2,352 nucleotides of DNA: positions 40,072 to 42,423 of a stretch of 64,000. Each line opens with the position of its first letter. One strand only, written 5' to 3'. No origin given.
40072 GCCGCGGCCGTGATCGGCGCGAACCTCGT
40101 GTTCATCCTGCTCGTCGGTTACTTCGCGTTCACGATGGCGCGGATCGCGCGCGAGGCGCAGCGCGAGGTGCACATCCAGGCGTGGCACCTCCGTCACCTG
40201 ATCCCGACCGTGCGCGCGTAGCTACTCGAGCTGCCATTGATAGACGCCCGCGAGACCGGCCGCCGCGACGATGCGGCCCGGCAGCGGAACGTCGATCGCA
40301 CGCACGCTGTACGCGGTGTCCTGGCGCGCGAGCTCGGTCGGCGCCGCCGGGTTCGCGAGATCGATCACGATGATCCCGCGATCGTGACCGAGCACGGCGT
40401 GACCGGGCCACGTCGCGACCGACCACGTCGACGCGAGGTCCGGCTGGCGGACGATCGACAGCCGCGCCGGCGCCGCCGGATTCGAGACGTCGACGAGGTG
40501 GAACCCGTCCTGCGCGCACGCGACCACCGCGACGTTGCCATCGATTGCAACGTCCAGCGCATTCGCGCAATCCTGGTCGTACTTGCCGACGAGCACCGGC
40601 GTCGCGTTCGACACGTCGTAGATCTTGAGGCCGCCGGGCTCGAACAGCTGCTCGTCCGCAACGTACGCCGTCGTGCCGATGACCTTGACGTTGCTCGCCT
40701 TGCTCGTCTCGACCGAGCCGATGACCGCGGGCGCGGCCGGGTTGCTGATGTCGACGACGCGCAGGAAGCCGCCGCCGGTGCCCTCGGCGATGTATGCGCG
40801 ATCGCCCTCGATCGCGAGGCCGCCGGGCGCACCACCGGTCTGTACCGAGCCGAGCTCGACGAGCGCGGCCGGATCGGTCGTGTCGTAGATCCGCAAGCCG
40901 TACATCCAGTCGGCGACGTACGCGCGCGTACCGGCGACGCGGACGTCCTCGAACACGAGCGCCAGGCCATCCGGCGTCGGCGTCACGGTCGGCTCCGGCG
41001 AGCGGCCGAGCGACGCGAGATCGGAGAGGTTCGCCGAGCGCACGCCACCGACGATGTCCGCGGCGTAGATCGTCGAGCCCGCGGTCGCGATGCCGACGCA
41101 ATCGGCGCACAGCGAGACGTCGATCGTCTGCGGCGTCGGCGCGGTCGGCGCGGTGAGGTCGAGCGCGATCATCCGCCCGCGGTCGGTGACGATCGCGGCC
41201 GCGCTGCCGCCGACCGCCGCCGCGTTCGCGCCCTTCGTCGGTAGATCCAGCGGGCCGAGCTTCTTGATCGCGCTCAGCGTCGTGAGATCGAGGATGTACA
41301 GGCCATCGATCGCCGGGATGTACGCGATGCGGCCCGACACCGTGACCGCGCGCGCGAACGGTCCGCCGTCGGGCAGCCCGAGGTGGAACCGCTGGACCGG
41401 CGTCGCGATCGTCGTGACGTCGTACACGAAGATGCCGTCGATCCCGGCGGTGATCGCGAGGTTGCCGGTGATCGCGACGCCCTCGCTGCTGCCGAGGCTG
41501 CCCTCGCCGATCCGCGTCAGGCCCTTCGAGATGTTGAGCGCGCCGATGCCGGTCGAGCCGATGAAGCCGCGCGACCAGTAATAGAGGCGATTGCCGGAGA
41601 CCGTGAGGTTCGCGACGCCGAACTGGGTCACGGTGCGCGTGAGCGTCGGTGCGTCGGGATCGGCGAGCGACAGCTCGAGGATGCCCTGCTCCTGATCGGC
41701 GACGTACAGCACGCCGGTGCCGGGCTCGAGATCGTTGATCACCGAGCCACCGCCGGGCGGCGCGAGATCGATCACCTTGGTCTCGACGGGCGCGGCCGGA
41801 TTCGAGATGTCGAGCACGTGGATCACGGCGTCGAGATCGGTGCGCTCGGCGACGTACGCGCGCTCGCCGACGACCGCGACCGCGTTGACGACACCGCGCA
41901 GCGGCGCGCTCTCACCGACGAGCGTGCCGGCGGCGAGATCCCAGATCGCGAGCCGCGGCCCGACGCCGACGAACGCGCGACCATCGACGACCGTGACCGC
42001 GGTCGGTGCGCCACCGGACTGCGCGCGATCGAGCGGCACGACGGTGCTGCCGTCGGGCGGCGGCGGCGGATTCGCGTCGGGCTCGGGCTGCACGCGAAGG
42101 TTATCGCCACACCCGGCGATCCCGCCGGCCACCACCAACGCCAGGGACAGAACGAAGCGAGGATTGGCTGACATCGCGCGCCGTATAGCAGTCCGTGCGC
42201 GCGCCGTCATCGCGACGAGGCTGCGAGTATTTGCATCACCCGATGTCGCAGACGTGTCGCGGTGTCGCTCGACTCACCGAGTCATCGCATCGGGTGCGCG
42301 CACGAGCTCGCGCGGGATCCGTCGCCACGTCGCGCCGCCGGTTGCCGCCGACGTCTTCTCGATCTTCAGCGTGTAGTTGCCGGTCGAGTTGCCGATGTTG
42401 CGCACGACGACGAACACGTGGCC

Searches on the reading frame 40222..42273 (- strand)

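Call 38: search_protein_families(library=pfam, proteins=[window:40222-42273:-], max_evalue=0.001)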
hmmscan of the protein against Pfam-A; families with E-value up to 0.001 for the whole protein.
window:40222-42273:- (683 aa): 1 family
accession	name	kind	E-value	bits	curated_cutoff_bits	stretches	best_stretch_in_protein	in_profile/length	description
PF08309.17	LVIVD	-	5.9e-38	128.4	20.2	4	483-523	4-42/42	LVIVD repeat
